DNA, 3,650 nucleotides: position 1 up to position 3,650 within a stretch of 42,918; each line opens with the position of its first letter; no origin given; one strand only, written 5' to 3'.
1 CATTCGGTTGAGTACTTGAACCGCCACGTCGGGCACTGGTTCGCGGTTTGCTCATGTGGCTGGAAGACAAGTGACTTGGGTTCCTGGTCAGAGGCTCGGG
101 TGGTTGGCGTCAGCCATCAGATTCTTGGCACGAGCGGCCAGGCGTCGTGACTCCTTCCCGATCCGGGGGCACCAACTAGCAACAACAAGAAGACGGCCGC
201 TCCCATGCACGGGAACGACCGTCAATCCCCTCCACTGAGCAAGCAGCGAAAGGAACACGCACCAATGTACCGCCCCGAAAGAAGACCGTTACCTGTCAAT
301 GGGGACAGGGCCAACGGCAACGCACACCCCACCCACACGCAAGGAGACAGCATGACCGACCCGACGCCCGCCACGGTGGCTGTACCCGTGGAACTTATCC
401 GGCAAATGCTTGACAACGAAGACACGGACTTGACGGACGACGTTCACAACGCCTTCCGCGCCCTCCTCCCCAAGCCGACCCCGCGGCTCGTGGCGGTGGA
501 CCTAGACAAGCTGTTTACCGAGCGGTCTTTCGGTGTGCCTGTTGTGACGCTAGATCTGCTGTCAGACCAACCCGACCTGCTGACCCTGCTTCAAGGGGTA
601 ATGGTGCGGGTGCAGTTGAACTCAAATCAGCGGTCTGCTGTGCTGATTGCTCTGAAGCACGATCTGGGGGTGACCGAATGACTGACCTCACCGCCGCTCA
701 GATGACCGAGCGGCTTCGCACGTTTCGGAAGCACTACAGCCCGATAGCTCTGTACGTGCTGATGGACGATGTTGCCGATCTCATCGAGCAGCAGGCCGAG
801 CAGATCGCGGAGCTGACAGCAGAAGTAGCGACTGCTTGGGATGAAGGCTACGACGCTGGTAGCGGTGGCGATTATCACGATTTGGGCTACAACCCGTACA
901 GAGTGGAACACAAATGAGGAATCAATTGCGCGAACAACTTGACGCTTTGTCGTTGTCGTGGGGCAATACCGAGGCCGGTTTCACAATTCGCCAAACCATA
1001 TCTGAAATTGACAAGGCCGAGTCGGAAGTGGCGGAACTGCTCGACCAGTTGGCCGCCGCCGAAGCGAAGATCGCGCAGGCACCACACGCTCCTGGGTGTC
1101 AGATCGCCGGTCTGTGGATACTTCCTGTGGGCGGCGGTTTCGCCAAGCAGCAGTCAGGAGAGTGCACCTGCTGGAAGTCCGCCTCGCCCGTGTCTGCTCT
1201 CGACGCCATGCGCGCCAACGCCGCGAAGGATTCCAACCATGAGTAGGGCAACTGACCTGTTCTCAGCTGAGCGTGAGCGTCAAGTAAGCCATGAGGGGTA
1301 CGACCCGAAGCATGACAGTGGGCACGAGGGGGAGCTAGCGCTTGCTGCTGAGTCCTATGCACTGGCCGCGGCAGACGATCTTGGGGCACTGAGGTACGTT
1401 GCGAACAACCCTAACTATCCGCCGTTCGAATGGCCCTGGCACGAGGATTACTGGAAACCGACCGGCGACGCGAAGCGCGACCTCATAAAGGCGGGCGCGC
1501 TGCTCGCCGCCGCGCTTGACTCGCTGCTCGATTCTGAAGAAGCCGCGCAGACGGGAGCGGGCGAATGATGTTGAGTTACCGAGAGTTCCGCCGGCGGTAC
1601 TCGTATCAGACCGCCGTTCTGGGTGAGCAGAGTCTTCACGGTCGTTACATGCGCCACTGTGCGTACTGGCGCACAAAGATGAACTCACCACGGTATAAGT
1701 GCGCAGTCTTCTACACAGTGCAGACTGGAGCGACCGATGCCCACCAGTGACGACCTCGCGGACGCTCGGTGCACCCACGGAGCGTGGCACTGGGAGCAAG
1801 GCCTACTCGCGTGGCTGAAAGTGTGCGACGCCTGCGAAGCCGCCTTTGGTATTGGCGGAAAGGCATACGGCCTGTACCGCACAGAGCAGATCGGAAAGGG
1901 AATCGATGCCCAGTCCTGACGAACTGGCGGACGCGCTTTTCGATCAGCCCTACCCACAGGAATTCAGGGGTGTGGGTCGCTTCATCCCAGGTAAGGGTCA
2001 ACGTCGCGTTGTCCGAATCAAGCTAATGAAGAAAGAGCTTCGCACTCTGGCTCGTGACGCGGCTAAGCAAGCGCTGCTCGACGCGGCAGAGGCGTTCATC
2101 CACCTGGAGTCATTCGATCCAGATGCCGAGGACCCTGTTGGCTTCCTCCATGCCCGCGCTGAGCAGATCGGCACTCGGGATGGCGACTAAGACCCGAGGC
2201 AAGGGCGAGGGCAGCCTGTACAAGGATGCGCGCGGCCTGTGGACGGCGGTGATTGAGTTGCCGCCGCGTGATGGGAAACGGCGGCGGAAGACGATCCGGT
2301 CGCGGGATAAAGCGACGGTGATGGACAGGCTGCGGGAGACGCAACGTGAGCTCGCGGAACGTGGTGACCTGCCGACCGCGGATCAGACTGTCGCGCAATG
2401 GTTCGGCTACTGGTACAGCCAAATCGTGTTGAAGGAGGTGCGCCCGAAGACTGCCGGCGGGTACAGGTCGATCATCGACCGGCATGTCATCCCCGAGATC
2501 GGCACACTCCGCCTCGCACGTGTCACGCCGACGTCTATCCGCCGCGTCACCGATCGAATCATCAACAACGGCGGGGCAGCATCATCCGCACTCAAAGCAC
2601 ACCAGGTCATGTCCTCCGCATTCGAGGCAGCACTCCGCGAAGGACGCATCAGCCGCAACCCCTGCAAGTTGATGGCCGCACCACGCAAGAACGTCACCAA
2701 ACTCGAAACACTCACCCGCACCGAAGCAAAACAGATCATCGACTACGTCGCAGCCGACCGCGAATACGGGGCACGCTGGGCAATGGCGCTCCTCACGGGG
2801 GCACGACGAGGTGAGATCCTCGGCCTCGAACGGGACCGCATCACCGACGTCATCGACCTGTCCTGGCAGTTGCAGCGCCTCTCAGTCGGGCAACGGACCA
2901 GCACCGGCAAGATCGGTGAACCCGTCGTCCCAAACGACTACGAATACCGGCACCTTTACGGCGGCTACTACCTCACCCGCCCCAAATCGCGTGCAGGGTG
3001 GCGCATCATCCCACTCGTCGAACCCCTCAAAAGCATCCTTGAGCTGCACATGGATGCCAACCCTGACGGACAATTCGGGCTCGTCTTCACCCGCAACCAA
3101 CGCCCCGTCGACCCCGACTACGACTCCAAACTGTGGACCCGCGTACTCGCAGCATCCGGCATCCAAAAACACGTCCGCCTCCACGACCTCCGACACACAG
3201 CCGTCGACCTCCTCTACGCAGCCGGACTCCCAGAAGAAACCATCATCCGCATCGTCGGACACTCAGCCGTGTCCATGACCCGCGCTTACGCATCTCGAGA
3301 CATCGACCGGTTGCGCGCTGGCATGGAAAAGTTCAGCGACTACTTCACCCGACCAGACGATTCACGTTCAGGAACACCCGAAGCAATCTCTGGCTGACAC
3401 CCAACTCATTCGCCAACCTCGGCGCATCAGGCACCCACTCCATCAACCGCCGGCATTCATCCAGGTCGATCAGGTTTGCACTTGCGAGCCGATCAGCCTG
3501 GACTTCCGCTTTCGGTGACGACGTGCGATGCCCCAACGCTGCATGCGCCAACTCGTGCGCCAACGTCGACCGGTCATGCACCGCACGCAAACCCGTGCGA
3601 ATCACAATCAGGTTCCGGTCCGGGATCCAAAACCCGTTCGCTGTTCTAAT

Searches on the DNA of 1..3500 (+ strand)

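Call 6: search_dna_similar(query=window:1-3500:+, collection=phages, mode=distant, max_rows=25)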
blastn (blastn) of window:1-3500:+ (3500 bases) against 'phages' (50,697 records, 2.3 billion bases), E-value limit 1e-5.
Records with a match: 10; places in all: 10; records where one place covers at least 80% of the query: 0.
Best place of each record, by identity: 60-80% 10.
By first word of the organism name: Arthrobacter 6; Bacteriophage 2; Gordonia 2.
By host as written in the record: Arthrobacter sp. ATCC 21022 4; - 2; Arthrobacter globiformis NRRL B-2979 SEA 2; Rhodococcus erythropolis RIA 643 2.
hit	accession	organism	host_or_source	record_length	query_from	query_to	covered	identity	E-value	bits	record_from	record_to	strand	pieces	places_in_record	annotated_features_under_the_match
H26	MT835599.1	Bacteriophage sp.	human fecal samples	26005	2587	3325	21%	66.0%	2e-42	182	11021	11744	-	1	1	record has no annotation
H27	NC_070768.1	Arthrobacter phage Kumotta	Arthrobacter sp. ATCC 21022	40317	2766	3028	8%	65.9%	6e-10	73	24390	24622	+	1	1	30: integrase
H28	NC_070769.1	Arthrobacter phage MargaretKali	Arthrobacter sp. ATCC 21022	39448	2766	3028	8%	65.9%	6e-10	73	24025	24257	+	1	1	30: integrase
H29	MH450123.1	Arthrobacter phage MargaretKali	Arthrobacter sp. ATCC 21022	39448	2766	3028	8%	65.9%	6e-10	73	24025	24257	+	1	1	30: integrase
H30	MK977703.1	Arthrobacter phage Kumotta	Arthrobacter sp. ATCC 21022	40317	2766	3028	8%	65.9%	6e-10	73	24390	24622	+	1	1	30: tyrosine integrase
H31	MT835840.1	Bacteriophage sp.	human fecal samples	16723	2792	3028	6%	77.8%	3e-13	151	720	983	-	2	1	record has no annotation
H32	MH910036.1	Arthrobacter phage Hestia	Arthrobacter globiformis NRRL B-2979 SEA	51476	2935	3052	3%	77.5%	4e-12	82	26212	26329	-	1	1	38: integrase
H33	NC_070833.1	Arthrobacter phage Hestia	Arthrobacter globiformis NRRL B-2979 SEA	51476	2935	3052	3%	77.5%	4e-12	82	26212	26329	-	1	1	38: integrase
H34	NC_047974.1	Gordonia phage Jace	Rhodococcus erythropolis RIA 643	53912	2774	2881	3%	74.4%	2e-9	72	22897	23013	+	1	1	26: integrase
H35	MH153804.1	Gordonia phage Jace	Rhodococcus erythropolis RIA 643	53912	2774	2881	3%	74.4%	2e-9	72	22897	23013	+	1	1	26: tyrosine integrase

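Call 113: search_rna_families(source=window, start=1, end=420, threshold=evalue, max_evalue=1)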
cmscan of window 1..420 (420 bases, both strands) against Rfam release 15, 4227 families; matches with E-value up to 1: 0.
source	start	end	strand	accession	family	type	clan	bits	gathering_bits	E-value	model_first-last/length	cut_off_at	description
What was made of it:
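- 247..330 (+): Conserved leader of the int transcription unit. It contains a hairpin at 292-297/304-309 and an invariant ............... at 310-324. No Rfam match (call 113).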

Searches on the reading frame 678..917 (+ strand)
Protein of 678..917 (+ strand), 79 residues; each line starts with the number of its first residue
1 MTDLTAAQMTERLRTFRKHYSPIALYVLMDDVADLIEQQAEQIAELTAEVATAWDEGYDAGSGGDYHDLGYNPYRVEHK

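Call 10: search_protein_families(library=pfam, proteins=[window:678-917:+], max_evalue=0.1)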
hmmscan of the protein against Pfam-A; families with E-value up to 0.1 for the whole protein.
window:678-917:+ (79 aa): 1 family
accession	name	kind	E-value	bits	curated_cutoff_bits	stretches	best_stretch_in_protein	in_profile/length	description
PF24033.1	DUF7342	-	0.035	14.5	31.6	1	14-62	52-104/150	Family of unknown function (DUF7342)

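Call 11: search_protein_families(library=phrogs, proteins=[window:678-917:+], max_evalue=0.1)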
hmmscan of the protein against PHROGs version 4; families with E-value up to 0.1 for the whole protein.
window:678-917:+ (79 aa): 1 family
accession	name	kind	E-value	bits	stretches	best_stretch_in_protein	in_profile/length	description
phrog_5647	-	unknown function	0.06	14.6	1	16-68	60-112/120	-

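Call 80: search_protein_families(library=padloc, proteins=[window:678-917:+], max_evalue=0.1)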
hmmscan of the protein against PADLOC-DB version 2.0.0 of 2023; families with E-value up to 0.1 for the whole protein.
window:678-917:+ (79 aa): 0 families

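Call 81: search_protein_families(library=ncbifam, proteins=[window:678-917:+], max_evalue=0.1)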
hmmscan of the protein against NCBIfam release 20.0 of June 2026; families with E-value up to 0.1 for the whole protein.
window:678-917:+ (79 aa): 1 family
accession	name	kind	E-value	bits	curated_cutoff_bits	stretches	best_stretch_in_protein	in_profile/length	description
NF033927.1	alph_xenorhab_B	subfamily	0.089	12.2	40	1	7-52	7-52/223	alpha-xenorhabdolysin family binary toxin subunit B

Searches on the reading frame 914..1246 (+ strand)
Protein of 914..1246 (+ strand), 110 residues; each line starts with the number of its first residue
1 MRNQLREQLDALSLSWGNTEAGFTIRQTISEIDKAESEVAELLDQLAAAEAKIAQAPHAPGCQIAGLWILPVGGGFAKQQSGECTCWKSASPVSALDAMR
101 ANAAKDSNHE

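Call 10: search_protein_families(library=pfam, proteins=[window:914-1246:+], max_evalue=0.1)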
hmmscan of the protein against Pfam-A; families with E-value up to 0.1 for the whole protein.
window:914-1246:+ (110 aa): 0 families

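Call 11: search_protein_families(library=phrogs, proteins=[window:914-1246:+], max_evalue=0.1)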
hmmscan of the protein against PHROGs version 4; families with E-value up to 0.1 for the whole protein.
window:914-1246:+ (110 aa): 0 families

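Call 80: search_protein_families(library=padloc, proteins=[window:914-1246:+], max_evalue=0.1)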
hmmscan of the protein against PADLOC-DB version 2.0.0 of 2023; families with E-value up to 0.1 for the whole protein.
window:914-1246:+ (110 aa): 1 family
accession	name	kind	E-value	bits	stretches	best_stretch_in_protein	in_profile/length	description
PDLC00464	JetA1|JetA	-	0.018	11.9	1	23-69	39-86/492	DUF3375 domain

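Call 81: search_protein_families(library=ncbifam, proteins=[window:914-1246:+], max_evalue=0.1)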
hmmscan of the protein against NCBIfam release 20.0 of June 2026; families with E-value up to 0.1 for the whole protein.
window:914-1246:+ (110 aa): 0 families

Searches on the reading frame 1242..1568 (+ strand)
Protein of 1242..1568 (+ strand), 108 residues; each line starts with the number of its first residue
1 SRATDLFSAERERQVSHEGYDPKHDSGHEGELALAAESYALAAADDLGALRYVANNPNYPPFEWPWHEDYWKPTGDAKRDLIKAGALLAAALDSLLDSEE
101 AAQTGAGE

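Call 10: search_protein_families(library=pfam, proteins=[window:1242-1568:+], max_evalue=0.1)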
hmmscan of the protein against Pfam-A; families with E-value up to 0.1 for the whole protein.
window:1242-1568:+ (108 aa): 0 families

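Call 11: search_protein_families(library=phrogs, proteins=[window:1242-1568:+], max_evalue=0.1)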
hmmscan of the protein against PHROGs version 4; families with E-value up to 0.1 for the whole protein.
window:1242-1568:+ (108 aa): 9 families
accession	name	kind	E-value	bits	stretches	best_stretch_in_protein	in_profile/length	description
phrog_6628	-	unknown function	1.3e-24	87.8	1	8-103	584-669/685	-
phrog_9434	-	unknown function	5.2e-20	73.3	1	8-95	406-489/507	-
phrog_6574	-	unknown function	9.9e-20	72.4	1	9-102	116-213/217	-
phrog_9763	-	unknown function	1.8e-19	71.5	1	5-101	153-237/247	-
phrog_3956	-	unknown function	6e-16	59.6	1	8-95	498-573/585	-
phrog_11504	-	unknown function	6.6e-16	60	1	9-92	284-362/376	-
phrog_14548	-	unknown function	4.4e-13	50.2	1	8-94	290-366/378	-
phrog_19550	-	unknown function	3.8e-12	47.6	1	7-93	92-173/186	-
phrog_28211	-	unknown function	3e-07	31.3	1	8-95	132-218/234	-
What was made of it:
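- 1239..1568 (+): X (109 aa), an inserted domain that ends with the B-type tail (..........*). It matches C-terminal domains of PHROGs of unknown function, for example phrog_6628 at E 1e-24 (call 11).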

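Call 80: search_protein_families(library=padloc, proteins=[window:1242-1568:+], max_evalue=0.1)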
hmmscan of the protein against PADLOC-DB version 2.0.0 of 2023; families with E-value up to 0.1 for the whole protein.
window:1242-1568:+ (108 aa): 0 families

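Call 81: search_protein_families(library=ncbifam, proteins=[window:1242-1568:+], max_evalue=0.1)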
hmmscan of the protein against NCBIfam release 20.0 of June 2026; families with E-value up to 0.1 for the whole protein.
window:1242-1568:+ (108 aa): 0 families

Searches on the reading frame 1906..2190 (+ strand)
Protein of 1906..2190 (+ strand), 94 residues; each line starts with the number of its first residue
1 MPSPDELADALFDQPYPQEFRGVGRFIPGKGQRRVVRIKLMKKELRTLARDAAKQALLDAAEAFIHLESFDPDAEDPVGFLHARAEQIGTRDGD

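Call 10: search_protein_families(library=pfam, proteins=[window:1906-2190:+], max_evalue=0.1)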
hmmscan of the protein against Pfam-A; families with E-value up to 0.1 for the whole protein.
window:1906-2190:+ (94 aa): 0 families

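Call 11: search_protein_families(library=phrogs, proteins=[window:1906-2190:+], max_evalue=0.1)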
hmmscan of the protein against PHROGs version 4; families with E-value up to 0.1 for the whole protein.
window:1906-2190:+ (94 aa): 0 families

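Call 37: find_homologous_proteins(query=window:1906-2190:+, max_evalue=0.01)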
Query window:1906-2190:+ (94 aa): 4 proteins with E <= 0.01 among 35 candidates.
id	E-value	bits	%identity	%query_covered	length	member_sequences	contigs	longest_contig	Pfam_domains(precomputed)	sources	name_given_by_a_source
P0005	6.1e-55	201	100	100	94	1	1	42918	-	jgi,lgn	jgi:hypothetical protein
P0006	1.3e-5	43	45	95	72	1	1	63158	-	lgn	-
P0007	3.2e-5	42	48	95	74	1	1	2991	-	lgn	-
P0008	2.0e-3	36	43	95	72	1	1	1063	-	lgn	-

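Call 38: find_encoding_contigs(protein=P0006, flank=10000, max_places=5)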
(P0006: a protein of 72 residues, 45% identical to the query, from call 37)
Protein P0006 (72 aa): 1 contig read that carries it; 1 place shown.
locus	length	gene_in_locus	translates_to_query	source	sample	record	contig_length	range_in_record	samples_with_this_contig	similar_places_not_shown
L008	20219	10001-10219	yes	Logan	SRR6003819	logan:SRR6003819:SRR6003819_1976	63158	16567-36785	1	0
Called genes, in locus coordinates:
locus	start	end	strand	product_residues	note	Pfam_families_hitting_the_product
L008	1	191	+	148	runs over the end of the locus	-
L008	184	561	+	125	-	-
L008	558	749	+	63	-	-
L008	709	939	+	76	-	-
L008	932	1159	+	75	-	-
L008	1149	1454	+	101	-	-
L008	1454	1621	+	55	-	-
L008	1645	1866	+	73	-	-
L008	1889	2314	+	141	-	-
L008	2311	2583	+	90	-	-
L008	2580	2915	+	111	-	-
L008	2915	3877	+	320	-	PF27998:ArabinogalactanP (weak)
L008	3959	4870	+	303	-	-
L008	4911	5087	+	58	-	-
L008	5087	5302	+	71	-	-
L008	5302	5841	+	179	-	PF00436:SSB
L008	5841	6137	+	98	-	PF13223:DUF4031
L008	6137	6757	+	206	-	-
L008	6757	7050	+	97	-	-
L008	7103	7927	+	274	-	PF05551:zf-His_Me_endon (weak), PF13392:HNH_3 (faint)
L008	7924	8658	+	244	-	PF04098:Rad52_Rad22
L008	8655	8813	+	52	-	-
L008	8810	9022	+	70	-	-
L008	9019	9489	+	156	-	-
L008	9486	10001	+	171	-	-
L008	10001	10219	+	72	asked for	-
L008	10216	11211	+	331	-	-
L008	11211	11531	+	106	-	-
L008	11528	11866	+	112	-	-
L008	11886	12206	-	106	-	-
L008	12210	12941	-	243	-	-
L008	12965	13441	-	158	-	PF23778:Phage_holin_2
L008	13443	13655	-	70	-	PF24596:DUF7620 (weak)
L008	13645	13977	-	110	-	-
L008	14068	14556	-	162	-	-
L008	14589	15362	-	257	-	-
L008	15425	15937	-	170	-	-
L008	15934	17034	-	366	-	-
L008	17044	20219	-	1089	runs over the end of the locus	-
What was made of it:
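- In L008 the pair lies in an early lytic operon (call 38).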

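Call 39: find_encoding_contigs(protein=P0007, flank=10000, max_places=5)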
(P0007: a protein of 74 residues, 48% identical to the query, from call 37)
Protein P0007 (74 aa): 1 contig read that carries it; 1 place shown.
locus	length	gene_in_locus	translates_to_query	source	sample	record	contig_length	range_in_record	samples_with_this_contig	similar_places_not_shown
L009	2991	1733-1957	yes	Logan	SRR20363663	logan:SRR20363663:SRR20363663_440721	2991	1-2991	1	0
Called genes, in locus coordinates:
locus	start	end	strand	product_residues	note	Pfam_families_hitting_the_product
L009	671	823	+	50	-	-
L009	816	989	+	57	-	-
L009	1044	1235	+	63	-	-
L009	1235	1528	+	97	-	-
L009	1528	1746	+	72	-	-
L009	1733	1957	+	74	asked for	-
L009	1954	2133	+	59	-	-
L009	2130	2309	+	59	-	-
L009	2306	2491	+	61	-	-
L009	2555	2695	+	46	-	-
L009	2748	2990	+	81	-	?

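Call 46: search_protein_families(library=phrogs, proteins=[P0006, P0007], max_evalue=0.05)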
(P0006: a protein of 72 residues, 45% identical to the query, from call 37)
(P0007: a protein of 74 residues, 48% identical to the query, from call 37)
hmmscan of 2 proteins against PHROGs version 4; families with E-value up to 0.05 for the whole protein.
P0006 (72 aa): 0 families

P0007 (74 aa): 0 families

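Call 52: find_related_loci(query=A6, collection=viral_contigs, flank=8000)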
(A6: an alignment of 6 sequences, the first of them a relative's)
Query A6 (94 aa) in viral_contigs; peptide patterns used: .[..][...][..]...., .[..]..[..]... (x = any residue, [..] = any of these).
61 stretches matched a pattern, but none encodes a relative of the query by tblastn (E <= 1e-3).
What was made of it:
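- Tried and rejected: The C profile found nothing (call 52).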

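Call 53: find_related_loci(query=A6, collection=metagenome_contigs, flank=8000)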
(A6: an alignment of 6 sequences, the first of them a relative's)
Query A6 (94 aa) in metagenome_contigs; peptide patterns used: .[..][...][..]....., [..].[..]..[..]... (x = any residue, [..] = any of these).
165 stretches matched a pattern, but none encodes a relative of the query by tblastn (E <= 1e-3).
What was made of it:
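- Tried and rejected: The C-profile scan of the metagenome collection found nothing (call 53).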

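Call 73: find_encoding_contigs(protein=P0005, flank=10000, max_places=6)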
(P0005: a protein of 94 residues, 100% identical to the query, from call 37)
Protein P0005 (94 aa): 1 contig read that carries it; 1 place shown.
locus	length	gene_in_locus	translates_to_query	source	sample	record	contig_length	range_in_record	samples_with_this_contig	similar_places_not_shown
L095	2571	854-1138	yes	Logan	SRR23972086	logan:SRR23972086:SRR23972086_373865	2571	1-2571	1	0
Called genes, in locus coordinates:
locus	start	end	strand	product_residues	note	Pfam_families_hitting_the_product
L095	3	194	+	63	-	?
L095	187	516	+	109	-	-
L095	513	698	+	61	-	-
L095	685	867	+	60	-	-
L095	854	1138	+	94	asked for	-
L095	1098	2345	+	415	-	PF14659:Phage_int_SAM_3 (weak), PF22022:Phage_int_M, PF00589:Phage_integrase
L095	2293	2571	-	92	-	?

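Call 78: search_dna_similar(query=P0006, collection=phages, mode=protein, max_evalue=0.01, max_rows=30)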
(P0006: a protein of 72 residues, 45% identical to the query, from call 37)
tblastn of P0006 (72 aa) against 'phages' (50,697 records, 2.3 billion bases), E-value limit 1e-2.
No match.

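Call 80: search_protein_families(library=padloc, proteins=[window:1906-2190:+], max_evalue=0.1)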
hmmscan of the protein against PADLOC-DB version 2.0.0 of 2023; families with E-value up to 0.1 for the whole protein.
window:1906-2190:+ (94 aa): 1 family
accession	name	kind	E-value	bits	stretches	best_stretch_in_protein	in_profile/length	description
PDLC02783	SspE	-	0.066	9.4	1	30-66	568-604/793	SspE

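Call 88: search_solved_structures(query=A6, max_evalue=1)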
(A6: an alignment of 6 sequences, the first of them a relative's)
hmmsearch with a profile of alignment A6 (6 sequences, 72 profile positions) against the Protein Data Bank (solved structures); distinct sequences matched with E-value up to 1: 3.
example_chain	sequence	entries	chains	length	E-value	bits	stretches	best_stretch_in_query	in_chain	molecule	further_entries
6p40_A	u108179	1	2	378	0.98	12.8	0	19-44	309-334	Apolipoprotein B mRNA editing enzyme, catalytic peptide-like 3G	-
8tvc_A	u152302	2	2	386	0.99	12.8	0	19-44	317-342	DNA dC->dU-editing enzyme APOBEC-3G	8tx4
7uu3_A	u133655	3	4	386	0.99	12.8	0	19-44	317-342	DNA dC->dU-editing enzyme APOBEC-3G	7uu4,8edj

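Call 95: search_protein_families(library=pfam, proteins=[L008:9486-10001:+, L008:10216-11211:+, L008:9019-9489:+], max_evalue=0.01)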
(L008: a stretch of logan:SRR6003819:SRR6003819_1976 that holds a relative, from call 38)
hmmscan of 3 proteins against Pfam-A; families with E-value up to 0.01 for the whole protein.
L008:9486-10001:+ (171 aa): 0 families

L008:10216-11211:+ (331 aa): 0 families

L008:9019-9489:+ (156 aa): 0 families
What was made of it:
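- Closest known: Lambda exo-xis region genes and Ead/Ea22-like proteins. Same: In L008 the B-C pair lies between a Rad52-type recombinase gene and an unannotated 331-aa ORF that I read, from its sequence alone, as a possible nuclease (no Pfam hit, call 95).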
